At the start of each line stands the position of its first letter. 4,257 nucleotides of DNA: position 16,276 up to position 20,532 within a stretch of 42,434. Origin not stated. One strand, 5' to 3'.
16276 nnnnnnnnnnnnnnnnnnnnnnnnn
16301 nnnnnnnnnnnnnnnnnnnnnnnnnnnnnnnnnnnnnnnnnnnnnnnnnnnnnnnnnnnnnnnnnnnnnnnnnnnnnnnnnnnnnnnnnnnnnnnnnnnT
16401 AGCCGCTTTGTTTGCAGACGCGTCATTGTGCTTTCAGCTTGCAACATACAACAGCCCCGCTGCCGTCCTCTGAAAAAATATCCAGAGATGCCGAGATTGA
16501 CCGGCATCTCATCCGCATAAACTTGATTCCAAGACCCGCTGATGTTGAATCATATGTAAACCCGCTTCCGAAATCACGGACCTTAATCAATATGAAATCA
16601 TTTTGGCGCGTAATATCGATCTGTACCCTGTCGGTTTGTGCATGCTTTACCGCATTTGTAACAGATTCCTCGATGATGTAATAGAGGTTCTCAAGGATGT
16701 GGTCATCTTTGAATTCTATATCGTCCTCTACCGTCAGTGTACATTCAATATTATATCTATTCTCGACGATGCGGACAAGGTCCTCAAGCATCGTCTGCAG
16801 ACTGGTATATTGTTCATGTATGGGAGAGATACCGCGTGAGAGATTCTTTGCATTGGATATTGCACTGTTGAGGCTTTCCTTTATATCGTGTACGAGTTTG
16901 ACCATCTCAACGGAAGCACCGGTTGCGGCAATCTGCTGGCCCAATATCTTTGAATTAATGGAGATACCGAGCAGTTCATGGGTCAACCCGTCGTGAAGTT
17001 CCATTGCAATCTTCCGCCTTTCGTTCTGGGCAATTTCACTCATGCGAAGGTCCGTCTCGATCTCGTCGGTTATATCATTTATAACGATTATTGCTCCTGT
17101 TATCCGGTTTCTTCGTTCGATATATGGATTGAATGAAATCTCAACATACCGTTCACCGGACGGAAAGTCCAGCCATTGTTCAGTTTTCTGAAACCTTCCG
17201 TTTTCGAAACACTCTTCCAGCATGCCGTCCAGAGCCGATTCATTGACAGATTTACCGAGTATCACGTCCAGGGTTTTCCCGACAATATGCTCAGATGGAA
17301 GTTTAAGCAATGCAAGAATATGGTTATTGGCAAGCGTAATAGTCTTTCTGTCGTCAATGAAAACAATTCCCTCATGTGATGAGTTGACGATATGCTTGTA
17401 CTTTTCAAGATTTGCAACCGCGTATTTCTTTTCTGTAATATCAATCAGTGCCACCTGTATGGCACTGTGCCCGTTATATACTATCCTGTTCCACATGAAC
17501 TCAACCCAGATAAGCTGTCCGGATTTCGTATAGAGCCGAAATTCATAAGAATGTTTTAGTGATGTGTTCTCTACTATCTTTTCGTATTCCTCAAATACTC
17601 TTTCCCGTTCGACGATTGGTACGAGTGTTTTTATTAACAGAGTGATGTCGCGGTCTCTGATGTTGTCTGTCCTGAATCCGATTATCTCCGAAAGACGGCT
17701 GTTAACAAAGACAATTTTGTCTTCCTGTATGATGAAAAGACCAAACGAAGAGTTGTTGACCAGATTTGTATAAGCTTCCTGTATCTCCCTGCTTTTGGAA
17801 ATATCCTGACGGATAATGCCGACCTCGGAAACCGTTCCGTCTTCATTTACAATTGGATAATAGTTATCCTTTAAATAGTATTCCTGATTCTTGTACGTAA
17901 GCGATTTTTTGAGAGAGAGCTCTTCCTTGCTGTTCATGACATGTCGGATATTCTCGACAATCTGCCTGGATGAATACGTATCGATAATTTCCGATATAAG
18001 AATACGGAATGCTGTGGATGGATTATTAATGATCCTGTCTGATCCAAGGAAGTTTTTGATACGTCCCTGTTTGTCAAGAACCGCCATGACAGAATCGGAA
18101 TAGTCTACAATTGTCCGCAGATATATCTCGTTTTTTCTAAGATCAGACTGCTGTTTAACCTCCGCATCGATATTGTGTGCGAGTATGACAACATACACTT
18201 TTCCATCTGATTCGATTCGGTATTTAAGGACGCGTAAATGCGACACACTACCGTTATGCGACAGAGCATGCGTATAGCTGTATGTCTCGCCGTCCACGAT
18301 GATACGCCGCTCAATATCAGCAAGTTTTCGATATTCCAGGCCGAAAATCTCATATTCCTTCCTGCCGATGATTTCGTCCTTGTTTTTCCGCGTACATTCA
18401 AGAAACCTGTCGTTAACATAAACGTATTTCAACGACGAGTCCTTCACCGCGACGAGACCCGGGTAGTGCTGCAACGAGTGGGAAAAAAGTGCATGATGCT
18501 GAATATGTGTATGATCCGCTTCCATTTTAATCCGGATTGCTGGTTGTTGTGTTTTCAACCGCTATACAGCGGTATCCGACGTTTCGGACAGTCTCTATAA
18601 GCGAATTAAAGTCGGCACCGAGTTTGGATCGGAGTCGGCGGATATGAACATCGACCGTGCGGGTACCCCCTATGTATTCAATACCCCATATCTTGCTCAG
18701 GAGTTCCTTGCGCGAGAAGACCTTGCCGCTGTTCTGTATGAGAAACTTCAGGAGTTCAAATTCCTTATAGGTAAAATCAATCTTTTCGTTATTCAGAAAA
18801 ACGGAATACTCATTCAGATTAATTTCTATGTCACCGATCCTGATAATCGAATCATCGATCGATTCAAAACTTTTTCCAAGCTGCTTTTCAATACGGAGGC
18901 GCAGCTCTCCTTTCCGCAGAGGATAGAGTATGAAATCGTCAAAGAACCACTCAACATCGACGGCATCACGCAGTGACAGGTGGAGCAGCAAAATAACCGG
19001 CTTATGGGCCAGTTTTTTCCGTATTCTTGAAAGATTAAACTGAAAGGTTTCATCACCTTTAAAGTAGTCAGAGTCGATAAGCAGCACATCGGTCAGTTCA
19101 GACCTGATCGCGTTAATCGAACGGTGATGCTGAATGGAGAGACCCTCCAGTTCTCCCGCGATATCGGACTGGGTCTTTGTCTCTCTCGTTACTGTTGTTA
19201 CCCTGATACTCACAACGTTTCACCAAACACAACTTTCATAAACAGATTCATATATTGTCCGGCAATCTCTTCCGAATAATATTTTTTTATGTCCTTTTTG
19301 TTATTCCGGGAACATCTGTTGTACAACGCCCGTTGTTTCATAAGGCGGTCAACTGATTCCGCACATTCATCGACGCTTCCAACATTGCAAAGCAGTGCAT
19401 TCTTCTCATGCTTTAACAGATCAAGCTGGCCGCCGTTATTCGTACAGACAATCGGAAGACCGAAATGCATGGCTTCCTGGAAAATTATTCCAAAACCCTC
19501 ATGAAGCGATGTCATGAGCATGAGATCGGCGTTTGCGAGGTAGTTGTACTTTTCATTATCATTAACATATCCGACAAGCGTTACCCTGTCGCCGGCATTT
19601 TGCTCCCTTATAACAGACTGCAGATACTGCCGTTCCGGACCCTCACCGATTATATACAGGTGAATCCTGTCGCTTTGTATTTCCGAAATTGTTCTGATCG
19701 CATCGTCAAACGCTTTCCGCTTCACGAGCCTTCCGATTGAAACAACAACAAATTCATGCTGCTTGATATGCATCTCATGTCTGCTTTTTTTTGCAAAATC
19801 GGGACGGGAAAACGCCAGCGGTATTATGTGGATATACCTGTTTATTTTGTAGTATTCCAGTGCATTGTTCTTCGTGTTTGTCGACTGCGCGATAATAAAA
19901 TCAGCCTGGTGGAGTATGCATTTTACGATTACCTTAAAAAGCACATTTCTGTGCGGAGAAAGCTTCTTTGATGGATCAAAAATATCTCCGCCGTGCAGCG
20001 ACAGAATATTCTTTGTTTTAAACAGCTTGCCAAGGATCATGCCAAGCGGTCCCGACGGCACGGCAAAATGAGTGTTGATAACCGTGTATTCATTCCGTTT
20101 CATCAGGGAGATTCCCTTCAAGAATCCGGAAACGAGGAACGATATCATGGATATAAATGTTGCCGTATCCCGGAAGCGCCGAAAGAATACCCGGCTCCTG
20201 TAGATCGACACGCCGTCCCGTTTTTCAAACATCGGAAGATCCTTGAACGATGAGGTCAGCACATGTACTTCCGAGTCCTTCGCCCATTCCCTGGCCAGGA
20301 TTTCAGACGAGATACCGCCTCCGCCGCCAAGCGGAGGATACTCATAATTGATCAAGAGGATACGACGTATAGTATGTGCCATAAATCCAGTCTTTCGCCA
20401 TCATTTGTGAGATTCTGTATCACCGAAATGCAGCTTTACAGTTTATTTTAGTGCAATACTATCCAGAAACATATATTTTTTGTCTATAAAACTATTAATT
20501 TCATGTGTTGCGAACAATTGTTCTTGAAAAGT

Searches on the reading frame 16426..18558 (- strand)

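Call 80: search_protein_families(library=pfam, proteins=[window:16426-18558:-], max_evalue=0.0001)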
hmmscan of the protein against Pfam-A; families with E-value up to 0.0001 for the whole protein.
window:16426-18558:- (711 aa): 10 families
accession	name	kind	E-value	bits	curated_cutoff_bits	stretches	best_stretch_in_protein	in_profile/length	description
PF08448.16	PAS_4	-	4.3e-25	88.5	23.1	2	392-499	2-108/110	PAS fold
PF13426.13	PAS_9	-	1.7e-24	86.5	27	2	396-498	2-103/103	PAS domain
PF00989.32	PAS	-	3.7e-20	72.4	22.6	1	385-496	1-113/113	PAS fold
PF13188.13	PAS_8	-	4.2e-14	52.3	21.8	0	263-312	3-50/65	PAS domain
PF13596.12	PAS_10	-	7.5e-09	36.6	22.1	1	390-497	4-106/106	PAS domain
PF07730.19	HisKA_3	-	2.4e-08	34.8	24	1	513-579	1-65/68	Histidine kinase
PF02518.31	HATPase_c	-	2.8e-08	34.6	26.4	1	624-710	5-109/111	Histidine kinase-, DNA gyrase B-, and HSP90-like ATPase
PF08447.18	PAS_3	-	2.3e-07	31.4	25.6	1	282-354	1-70/89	PAS fold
PF12860.13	PAS_7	-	2e-05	25.1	27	0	393-502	3-113/115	PAS fold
PF13581.12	HATPase_c_2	-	4.6e-05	23.9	27.4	0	621-671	28-83/127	Histidine kinase-like ATPase domain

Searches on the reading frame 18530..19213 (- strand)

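Call 80: search_protein_families(library=pfam, proteins=[window:18530-19213:-], max_evalue=0.0001)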
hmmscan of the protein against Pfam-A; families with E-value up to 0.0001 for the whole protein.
window:18530-19213:- (228 aa): 1 family
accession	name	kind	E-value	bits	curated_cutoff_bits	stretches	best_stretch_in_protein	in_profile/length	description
PF00486.34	Trans_reg_C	-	2.5e-29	101.6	26.2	1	143-215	2-76/77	Transcriptional regulatory protein, C terminal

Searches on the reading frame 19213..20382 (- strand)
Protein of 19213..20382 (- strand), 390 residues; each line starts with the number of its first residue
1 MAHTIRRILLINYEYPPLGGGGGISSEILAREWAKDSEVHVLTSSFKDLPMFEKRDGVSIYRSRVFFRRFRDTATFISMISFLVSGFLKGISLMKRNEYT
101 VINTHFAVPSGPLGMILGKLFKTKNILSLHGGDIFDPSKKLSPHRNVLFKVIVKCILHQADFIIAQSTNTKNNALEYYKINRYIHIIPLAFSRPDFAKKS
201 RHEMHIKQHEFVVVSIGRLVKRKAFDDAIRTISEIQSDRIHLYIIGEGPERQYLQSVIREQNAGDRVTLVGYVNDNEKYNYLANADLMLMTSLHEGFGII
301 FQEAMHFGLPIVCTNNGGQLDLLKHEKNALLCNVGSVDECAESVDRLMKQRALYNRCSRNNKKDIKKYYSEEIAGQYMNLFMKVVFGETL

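Call 16: search_protein_families(library=pfam, proteins=[window:19213-20382:-], max_evalue=0.001)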
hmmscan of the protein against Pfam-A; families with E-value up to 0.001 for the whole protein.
window:19213-20382:- (390 aa): 5 families
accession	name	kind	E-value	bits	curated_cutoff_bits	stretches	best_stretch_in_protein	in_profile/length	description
PF00534.26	Glycos_transf_1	-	3.9e-39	134.4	26.4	1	200-363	5-171/172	Glycosyl transferases group 1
PF13692.12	Glyco_trans_1_4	-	1.3e-30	107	27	1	211-349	2-141/142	Glycosyl transferases group 1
PF20706.3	GT4-conflict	-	2.9e-16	59.9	26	1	196-326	186-323/385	Family 4 Glycosyltransferase in conflict systems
PF13439.12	Glyco_transf_4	-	4.7e-12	46.7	28.5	1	20-188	2-163/170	Glycosyltransferase Family 4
PF13477.12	Glyco_trans_4_2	-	3.3e-07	31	23.4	1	89-167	65-139/139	Glycosyl transferase 4-like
